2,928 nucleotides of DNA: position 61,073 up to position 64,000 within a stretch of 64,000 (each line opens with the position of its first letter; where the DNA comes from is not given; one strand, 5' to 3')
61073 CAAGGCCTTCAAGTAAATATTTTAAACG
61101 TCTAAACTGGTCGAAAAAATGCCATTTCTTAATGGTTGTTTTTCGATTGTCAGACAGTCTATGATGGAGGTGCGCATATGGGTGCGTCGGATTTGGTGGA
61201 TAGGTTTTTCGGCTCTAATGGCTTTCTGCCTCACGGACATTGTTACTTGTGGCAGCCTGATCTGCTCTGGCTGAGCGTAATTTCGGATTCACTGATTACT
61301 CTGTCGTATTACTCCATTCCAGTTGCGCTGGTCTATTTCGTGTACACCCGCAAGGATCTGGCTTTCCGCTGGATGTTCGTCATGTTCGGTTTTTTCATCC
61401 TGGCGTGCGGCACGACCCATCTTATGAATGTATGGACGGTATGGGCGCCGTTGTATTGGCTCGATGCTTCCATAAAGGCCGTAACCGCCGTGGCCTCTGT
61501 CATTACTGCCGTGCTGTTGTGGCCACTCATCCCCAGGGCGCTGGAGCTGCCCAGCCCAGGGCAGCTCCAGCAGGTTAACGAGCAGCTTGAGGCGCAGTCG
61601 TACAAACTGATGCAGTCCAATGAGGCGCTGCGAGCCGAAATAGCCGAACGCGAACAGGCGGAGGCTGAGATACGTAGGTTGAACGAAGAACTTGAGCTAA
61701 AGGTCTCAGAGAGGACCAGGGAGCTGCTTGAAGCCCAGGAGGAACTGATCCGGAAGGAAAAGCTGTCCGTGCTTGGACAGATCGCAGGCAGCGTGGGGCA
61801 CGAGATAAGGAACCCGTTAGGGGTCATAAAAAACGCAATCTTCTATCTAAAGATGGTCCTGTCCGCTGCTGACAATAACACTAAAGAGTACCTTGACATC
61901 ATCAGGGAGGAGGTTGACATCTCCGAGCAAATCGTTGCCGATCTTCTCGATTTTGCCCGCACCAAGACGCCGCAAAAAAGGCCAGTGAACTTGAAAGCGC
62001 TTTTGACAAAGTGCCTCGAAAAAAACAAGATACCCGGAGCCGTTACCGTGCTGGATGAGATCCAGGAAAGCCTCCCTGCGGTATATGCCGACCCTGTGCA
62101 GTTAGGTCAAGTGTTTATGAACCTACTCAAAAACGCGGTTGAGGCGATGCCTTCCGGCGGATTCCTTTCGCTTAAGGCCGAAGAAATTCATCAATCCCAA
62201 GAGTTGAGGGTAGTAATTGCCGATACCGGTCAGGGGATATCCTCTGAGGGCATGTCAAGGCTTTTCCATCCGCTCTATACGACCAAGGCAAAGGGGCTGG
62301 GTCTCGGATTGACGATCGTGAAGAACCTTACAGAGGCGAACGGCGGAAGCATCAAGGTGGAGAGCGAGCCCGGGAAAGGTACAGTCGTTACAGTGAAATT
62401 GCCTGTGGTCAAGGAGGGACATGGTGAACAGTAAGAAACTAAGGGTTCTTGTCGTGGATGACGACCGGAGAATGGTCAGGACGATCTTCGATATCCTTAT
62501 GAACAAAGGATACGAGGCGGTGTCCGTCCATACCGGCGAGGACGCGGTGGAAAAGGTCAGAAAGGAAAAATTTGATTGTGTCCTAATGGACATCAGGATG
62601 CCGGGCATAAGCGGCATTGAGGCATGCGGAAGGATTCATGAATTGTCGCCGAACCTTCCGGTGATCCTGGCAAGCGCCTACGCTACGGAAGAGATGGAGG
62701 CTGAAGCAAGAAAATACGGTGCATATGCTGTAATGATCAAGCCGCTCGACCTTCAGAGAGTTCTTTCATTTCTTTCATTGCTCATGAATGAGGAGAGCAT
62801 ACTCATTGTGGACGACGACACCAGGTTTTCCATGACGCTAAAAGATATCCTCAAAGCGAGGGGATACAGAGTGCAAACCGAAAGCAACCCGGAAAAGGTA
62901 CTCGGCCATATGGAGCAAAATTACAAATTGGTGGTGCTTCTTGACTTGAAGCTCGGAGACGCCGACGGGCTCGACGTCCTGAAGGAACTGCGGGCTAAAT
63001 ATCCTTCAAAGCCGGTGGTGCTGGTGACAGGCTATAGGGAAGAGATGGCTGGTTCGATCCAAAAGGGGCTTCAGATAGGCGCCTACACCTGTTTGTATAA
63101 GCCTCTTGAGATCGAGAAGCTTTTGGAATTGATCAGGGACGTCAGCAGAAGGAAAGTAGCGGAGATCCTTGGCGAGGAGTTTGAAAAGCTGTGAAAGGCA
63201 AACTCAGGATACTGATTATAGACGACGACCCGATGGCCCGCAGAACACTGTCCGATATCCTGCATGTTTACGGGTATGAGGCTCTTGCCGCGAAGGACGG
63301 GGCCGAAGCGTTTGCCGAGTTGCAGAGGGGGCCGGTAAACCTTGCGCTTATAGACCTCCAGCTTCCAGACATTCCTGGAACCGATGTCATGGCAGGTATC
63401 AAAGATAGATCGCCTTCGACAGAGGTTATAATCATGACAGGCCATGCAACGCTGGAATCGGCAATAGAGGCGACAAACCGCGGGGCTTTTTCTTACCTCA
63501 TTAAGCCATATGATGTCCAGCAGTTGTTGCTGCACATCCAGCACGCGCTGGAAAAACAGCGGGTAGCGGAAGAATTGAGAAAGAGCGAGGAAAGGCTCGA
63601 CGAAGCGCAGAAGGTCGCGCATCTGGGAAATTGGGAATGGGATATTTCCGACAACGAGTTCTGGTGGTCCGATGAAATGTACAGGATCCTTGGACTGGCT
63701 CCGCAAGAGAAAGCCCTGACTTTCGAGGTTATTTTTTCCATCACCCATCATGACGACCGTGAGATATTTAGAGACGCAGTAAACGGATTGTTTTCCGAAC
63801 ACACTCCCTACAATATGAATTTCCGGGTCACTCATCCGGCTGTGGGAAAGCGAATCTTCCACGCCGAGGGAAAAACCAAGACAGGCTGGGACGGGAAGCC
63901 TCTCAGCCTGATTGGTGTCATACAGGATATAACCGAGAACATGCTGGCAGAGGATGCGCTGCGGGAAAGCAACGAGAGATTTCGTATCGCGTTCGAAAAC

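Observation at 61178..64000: Histidine kinase with an ethylene-receptor-like copper-binding transmembrane domain, followed by a double-REC regulator and a REC-PAS protein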

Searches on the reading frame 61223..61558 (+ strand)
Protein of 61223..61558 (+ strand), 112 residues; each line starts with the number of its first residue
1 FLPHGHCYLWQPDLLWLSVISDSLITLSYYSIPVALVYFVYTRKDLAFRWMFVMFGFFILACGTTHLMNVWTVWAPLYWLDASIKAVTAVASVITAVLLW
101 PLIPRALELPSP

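Call 29: find_related_loci(query=A2, collection=genome_contigs, flank=7000)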
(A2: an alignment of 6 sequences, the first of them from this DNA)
Query A2 (112 aa) in genome_contigs; peptide patterns used: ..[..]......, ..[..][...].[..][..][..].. (x = any residue, [..] = any of these).
599 stretches matched a pattern (row limit reached: there are more); 598 encode a relative of the query (tblastn E <= 1e-3); the best 80 are kept; 80 distinct loci.
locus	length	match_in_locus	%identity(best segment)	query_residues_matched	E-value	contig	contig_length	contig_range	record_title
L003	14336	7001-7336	72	1-112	4e-57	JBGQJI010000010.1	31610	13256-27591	MAG: Candidatus Methylomirabilis sp. isolate OBJ2_061818_070_27 k141_2286602_length_31610_cov_11.6670, whole genome shot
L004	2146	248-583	66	1-112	5e-53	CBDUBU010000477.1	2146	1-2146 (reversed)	MAG TPA_asm: uncultured Rhodothermaceae bacterium isolate ERR2431955_concoct_63 genome assembly, contig: ERZ23878311.791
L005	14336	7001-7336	65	1-112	5e-52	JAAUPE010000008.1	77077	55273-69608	MAG: Calothrix sp. CSU_2_0 NODE_21_length_77077_cov_5.4324, whole genome shotgun sequence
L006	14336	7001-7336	63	1-112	7e-52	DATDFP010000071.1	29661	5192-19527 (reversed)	MAG TPA_asm: Gemmatimonadales bacterium isolate SMAG_U229 k141_1186352, whole genome shotgun sequence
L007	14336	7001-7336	68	1-112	2e-51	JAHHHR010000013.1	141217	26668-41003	MAG: Nostoc desertorum CM1-VF14 scaffold_107_c1, whole genome shotgun sequence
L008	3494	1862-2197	65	1-112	1e-51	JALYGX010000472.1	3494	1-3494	MAG: Cyanobacteriota bacterium isolate GDC bin22 SD1469-71_k127_975713, whole genome shotgun sequence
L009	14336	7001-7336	69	1-112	1e-51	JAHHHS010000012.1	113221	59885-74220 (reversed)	MAG: Nostoc indistinguendum CM1-VF10 scaffold_56_c1_2, whole genome shotgun sequence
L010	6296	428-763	65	1-112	3e-51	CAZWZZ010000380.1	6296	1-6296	MAG TPA_asm: uncultured Caldilineaceae bacterium isolate binchicken_co15_113 genome assembly, contig: NODE_11515_length_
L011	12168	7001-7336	63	1-112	3e-51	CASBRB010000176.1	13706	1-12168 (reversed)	MAG: uncultured cyanobacterium isolate PMM_0019 genome assembly, contig: PMM_0019_000000000176, whole genome shotgun seq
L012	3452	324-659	65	1-112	3e-51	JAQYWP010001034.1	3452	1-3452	MAG: Rhizonema sp. PD38 Dictyo3468_NODE_1734_length_3452_cov_8.70297, whole genome shotgun sequence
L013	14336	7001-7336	63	1-112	4e-51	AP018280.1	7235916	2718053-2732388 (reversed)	Calothrix sp. NIES-4101 DNA, complete genome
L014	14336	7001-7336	66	1-112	9e-51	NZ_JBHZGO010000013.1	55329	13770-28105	Coleofasciculus sp. H7-2 NODE_130_length_55329_cov_43.469440, whole genome shotgun sequence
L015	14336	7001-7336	62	1-112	5e-51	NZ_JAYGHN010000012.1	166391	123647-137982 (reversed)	Calothrix sp. UHCC 0171 scaffold00012__length=166391, whole genome shotgun sequence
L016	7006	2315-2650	65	1-112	2e-50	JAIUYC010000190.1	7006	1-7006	MAG: Coleofasciculus sp. S288 contig-91_7415, whole genome shotgun sequence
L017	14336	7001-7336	64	1-112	2e-50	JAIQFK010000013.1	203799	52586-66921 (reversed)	MAG: Terriglobia bacterium isolate SRVP_11 SR-VP_26_10_2019_C_20cm_scaffold_111, whole genome shotgun sequence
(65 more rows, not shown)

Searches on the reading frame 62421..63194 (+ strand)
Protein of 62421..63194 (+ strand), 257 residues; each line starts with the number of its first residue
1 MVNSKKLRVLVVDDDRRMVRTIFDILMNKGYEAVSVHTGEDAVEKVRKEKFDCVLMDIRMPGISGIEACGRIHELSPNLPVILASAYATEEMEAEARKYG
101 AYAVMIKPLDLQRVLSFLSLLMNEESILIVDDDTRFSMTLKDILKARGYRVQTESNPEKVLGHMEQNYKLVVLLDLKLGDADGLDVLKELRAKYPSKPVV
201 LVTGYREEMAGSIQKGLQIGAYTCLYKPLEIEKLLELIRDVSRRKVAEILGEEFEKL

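Call 6: search_protein_families(library=pfam, proteins=[window:62421-63194:+], max_evalue=1)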
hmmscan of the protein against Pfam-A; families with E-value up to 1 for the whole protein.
window:62421-63194:+ (257 aa): 11 families
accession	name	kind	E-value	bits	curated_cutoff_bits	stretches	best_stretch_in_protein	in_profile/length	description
PF00072.30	Response_reg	-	1.2e-50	170.8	30.2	2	9-116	1-108/111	Response regulator receiver domain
PF06490.17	FleQ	-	4.7e-08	33.8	22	2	127-240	2-105/108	Flagellar regulatory protein FleQ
PF03709.21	OKR_DC_1_N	-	0.00018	22.2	29.3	1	19-92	6-78/111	Orn/Lys/Arg decarboxylase, N-terminal domain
PF21714.3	KaiA_N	-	0.00079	20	27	1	10-99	4-94/125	Circadian clock protein KaiA, N-terminal domain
PF23198.2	PDE8A_N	-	0.00098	19.5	29.6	1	8-68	11-72/147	PDE8A-like, N-terminal domain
PF18428.7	BRCT_3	-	0.0029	18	26.1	0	5-61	4-59/102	BRCA1 C Terminus (BRCT) domain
PF12606.13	RELT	-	0.0059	16.1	25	1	143-159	23-39/42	Tumour necrosis factor receptor superfamily member 19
PF20274.4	cREC_REC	-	0.0098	17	27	0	10-60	3-42/88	Cyclic-phosphate processing Receiver domain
PF02254.24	TrkA_N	-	0.03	15.1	23.8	1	8-104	23-113/116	TrkA-N domain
PF01861.22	BpsA_C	-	0.088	12.5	27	1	6-57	67-119/243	Branched-chain polyamine synthase A C-terminal domain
PF13380.12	CoA_binding_2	-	0.12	13.2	22.8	0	13-101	10-103/116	CoA binding domain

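Call 7: search_protein_families(library=ncbifam, proteins=[window:62421-63194:+], max_evalue=1)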
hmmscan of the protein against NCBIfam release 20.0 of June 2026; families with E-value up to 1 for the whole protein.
window:62421-63194:+ (257 aa): 111 families (the best 25 are shown)
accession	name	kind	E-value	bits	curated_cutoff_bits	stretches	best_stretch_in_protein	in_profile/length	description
NF008469.0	PRK11361.1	equivalog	6.3e-39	133.9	714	2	7-114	5-112/461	acetoacetate metabolism transcriptional regulator AtoC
TIGR01818.1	ntrC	equivalog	4.8e-36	124.5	558.6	2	9-118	1-110/463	nitrogen regulation protein NR(I)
NF007689.0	PRK10365.1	equivalog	1.5e-35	122.9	760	2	4-116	3-115/441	sigma-54-dependent response regulator transcription factor ZraR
NF047793.1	ResRegPgtA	equivalog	1.3e-34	119.8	650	2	121-247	2-126/414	two-component system response regulator PgtA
NF007005.1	PRK09468.1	equivalog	1.7e-33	116.1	331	2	124-251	3-128/237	osmolarity response regulator transcription factor OmpR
NF006900.1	PRK09390.1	equivalog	1.7e-31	109.4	255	2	5-120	3-118/203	response regulator FixJ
NF052313.1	T9SS_RR_PorX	equivalog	2.6e-31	109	300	2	8-129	2-123/513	T9SS response regulator signal transducer PorX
NF051850.1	RespRegRprY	equivalog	3e-31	108.6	370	2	5-116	3-114/234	response regulator transcription factor RprY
NF040689.1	MtrAB_MtrA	equivalog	1.5e-30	106.2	300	2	9-115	1-106/219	MtrAB system response regulator MtrA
NF051870.1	NAssimRespRegNtrX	equivalog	9.1e-30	103.9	600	2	126-239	3-116/452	nitrogen assimilation response regulator NtrX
NF007982.1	PRK10710.1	equivalog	1.6e-29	103.2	380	2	122-245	5-125/235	envelope stress response regulator BaeR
NF008296.0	PRK11083.1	equivalog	2e-29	102.7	273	2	6-109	3-105/228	two-component system response regulator CreB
NF053854.1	RespRegPhoBBctds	equivalog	2.4e-28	99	270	2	127-247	1-120/225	two-component system response regulator PhoB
NF008176.1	PRK10923.1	equivalog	8.8e-28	97.1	620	2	8-116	5-113/469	nitrogen regulation protein NR(I)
NF001965.0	PRK00742.1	subfamily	1.3e-27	97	293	2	5-109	2-109/357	chemotaxis-specific protein-glutamate methyltransferase CheB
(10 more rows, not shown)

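Call 57: search_solved_structures(query=window:62421-63191:+, max_evalue=1e-10)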
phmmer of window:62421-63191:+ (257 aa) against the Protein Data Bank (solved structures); distinct sequences matched with E-value up to 1e-10: 59.
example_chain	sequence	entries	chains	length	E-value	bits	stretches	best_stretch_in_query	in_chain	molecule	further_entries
7w9h_A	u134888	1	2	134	2.1e-17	66.6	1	7-117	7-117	Response regulator protein FleR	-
4iga_A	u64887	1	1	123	2.4e-17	66.4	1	8-119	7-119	Chemotaxis protein CheY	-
1tmy_A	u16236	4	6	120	2.8e-17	66.2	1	8-119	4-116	CHEY PROTEIN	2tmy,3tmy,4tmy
1u0s_Y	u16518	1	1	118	3.2e-17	66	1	8-119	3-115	Chemotaxis protein cheY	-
9xzo_A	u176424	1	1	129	9.1e-17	64.6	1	8-112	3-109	De novo protein M1X0B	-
4qyw_A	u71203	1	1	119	1.5e-16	63.9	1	8-119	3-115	Chemotaxis protein CheY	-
9rhz_C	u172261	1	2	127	3.8e-16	62.5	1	7-118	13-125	Chemotaxis protein CheY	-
6er7_A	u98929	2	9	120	9.1e-16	61.3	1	8-119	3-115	120aa long hypothetical chemotaxis protein (CheY)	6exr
6c40_B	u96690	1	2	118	2.9e-15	59.6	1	8-119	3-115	Chemotaxis protein CheY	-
2jvi_A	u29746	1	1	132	3e-15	59.6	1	8-116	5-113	Sporulation initiation phosphotransferase F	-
2jvj_A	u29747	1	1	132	4.1e-15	59.1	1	8-116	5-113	Sporulation initiation phosphotransferase F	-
8q52_A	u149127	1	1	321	4.4e-15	59.1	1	5-109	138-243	Leucine-specific-binding protein,Chemotaxis protein CheY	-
1pey_A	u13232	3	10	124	5.7e-15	58.7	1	8-115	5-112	Sporulation initiation phosphotransferase F | SPORULATION RESPONSE REGULATORY PROTEIN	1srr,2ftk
2jvk_A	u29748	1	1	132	5.7e-15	58.7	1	8-116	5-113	Sporulation initiation phosphotransferase F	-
3q15_C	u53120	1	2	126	7.3e-15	58.3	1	8-115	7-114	Sporulation initiation phosphotransferase F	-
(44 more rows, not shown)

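Call 64: find_encoding_contigs(protein=window:62424-63191:+, flank=10000, max_places=4)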
Protein seq(256 aa) (256 aa): 2 contigs read that carry it; 2 places shown.
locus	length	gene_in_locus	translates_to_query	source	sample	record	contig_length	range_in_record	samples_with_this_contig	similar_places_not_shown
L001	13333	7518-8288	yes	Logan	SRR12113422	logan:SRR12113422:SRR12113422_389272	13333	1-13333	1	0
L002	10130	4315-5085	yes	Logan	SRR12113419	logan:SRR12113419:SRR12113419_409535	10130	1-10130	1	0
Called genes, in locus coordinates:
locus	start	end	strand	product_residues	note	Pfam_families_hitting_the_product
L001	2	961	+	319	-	?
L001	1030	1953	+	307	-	PF00762:Ferrochelatase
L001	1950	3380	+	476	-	PF01266:DAO, PF01593:Amino_oxidase, PF03486:HI0933_like (faint), PF07992:Pyr_redox_2 (faint), PF13450:NAD_binding_8, PF13454:NAD_binding_9 (faint), PF13738:Pyr_redox_3 (faint)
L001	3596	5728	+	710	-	PF14827:dCache_3 (weak), PF00672:HAMP, PF01590:GAF, PF13185:GAF_2, PF13492:GAF_3, PF00990:GGDEF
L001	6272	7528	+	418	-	PF25487:ETR1_N, PF00512:HisKA, PF02518:HATPase_c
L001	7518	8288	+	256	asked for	PF00072:Response_reg, PF06490:FleQ (faint), PF00072:Response_reg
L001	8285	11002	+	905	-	PF00072:Response_reg, PF08447:PAS_3, PF00989:PAS, PF13426:PAS_9, PF08447:PAS_3, PF01590:GAF, PF13185:GAF_2, PF00990:GGDEF, +2 more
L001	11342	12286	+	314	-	PF02374:ArsA_ATPase (weak), PF06564:CBP_BcsQ, PF07015:VirC1 (weak), PF09140:MipZ, PF10609:ParA (weak), PF13614:AAA_31, PF00142:Fer4_NifH, PF01656:CbiA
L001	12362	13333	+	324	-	?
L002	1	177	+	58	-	?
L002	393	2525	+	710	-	PF14827:dCache_3 (weak), PF00672:HAMP, PF01590:GAF, PF13185:GAF_2, PF13492:GAF_3, PF00990:GGDEF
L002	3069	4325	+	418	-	PF25487:ETR1_N, PF00512:HisKA, PF02518:HATPase_c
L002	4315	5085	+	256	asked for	PF00072:Response_reg, PF06490:FleQ (faint), PF00072:Response_reg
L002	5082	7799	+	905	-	PF00072:Response_reg, PF08447:PAS_3, PF00989:PAS, PF13426:PAS_9, PF08447:PAS_3, PF01590:GAF, PF13185:GAF_2, PF00990:GGDEF, +2 more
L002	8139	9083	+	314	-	PF02374:ArsA_ATPase (weak), PF06564:CBP_BcsQ, PF07015:VirC1 (weak), PF09140:MipZ, PF10609:ParA (weak), PF13614:AAA_31, PF00142:Fer4_NifH, PF01656:CbiA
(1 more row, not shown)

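Call 67: find_related_loci(query=A4, collection=metagenome_contigs, flank=8000)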
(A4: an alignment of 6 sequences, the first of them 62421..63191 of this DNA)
Query A4 (257 aa) in metagenome_contigs; peptide patterns used: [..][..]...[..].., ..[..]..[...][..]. (x = any residue, [..] = any of these).
600 stretches matched a pattern (row limit reached: there are more); 351 encode a relative of the query (tblastn E <= 1e-3); the best 80 are kept; 80 distinct loci.
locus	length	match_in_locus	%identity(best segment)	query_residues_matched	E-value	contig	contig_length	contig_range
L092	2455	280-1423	67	1-254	1e-115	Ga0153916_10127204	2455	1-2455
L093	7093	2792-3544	66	4-254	4e-107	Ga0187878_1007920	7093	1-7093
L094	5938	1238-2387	63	4-255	2e-105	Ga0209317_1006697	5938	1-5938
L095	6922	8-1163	67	5-255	2e-105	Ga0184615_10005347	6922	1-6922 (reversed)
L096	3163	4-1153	63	4-255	1e-107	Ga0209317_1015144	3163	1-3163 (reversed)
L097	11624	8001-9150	64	4-254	8e-105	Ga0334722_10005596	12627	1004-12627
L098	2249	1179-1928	64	4-253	2e-109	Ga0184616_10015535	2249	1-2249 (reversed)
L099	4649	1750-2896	62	4-254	2e-104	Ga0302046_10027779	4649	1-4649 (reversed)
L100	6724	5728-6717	63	4-255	7e-104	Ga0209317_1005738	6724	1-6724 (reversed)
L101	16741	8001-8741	64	5-254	2e-103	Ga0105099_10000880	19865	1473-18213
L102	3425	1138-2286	63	4-251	9e-105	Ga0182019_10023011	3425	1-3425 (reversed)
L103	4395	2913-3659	63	4-252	3e-103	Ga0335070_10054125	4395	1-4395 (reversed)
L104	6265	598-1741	63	7-254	1e-102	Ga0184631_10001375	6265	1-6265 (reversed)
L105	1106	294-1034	61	5-255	1e-111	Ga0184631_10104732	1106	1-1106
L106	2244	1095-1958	60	2-255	4e-107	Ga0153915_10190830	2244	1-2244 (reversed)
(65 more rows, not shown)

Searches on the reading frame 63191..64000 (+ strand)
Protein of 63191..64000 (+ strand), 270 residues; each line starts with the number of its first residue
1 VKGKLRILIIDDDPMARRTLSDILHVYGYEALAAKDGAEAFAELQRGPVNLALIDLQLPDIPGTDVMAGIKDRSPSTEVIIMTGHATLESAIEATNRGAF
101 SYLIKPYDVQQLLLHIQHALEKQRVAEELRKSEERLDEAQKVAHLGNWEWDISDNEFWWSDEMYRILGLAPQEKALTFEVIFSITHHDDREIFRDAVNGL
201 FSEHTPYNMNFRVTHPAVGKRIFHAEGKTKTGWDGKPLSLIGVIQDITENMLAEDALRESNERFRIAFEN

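Call 6: search_protein_families(library=pfam, proteins=[window:63191-64000:+], max_evalue=1)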
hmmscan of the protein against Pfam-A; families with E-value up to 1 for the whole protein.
window:63191-64000:+ (270 aa): 3 families
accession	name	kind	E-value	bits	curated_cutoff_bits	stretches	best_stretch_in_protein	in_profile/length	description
PF00072.30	Response_reg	-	4.5e-26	91.6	30.2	1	7-116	1-110/111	Response regulator receiver domain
PF08447.18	PAS_3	-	4.3e-12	46.6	25.6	1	158-244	3-89/89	PAS fold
PF00989.32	PAS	-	0.0038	17.6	22.6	1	146-247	13-113/113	PAS fold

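Call 7: search_protein_families(library=ncbifam, proteins=[window:63191-64000:+], max_evalue=1)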
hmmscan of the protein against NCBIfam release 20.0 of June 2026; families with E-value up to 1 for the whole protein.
window:63191-64000:+ (270 aa): 109 families (the best 25 are shown)
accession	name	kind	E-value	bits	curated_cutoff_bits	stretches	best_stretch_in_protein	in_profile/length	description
NF008469.0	PRK11361.1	equivalog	6.7e-28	97.6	714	1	1-144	1-144/461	acetoacetate metabolism transcriptional regulator AtoC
NF053512.1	nitric_RR_NosR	exception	1.4e-25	90.3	400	1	7-136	1-131/422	response regulator c-di-GMP phosphodiesterase, NosR family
TIGR01818.1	ntrC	equivalog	1e-23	83.9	558.6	1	7-139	1-133/463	nitrogen regulation protein NR(I)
NF051870.1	NAssimRespRegNtrX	equivalog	3.7e-23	82.1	600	1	6-137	3-136/452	nitrogen assimilation response regulator NtrX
NF045505.1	RR_RssB_Pseudo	equivalog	7e-21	74.7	700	1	4-141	5-143/394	two-component system response regulator RssB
NF006900.1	PRK09390.1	equivalog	1.1e-20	74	255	1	1-151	1-149/203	response regulator FixJ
NF011695.0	PRK15115.1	equivalog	1.4e-20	73.5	763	1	5-130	7-132/445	two-component system response regulator GlrR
NF041946.1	LuxO_transreg_Vib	equivalog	1.8e-19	69.9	800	1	34-146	26-137/463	quorum-sensing sigma-54 dependent transcriptional regulator LuxO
NF052573.1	HisKinEspAMyxo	equivalog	2.5e-19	68.8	1400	2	126-260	122-256/755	serine histidine kinase EspA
NF041733.1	resp_reg_CseB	equivalog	7.9e-19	67.9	350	1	6-178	2-169/228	two-component system response regulator CseB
NF047793.1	ResRegPgtA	equivalog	1.1e-18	67.3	650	1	4-135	5-137/414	two-component system response regulator PgtA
NF007689.0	PRK10365.1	equivalog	3.6e-18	65.6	760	1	2-125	3-126/441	sigma-54-dependent response regulator transcription factor ZraR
NF008176.1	PRK10923.1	equivalog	3.8e-18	65.3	620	1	6-130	5-129/469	nitrogen regulation protein NR(I)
NF007298.0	PRK09776.1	equivalog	1.8e-17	62.6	1135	1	121-268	416-561/1111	diguanylate cyclase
NF033791.1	ActR_PrrA_rreg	equivalog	5e-17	62.4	250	1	7-128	4-125/173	ActR/PrrA/RegA family redox response regulator transcription factor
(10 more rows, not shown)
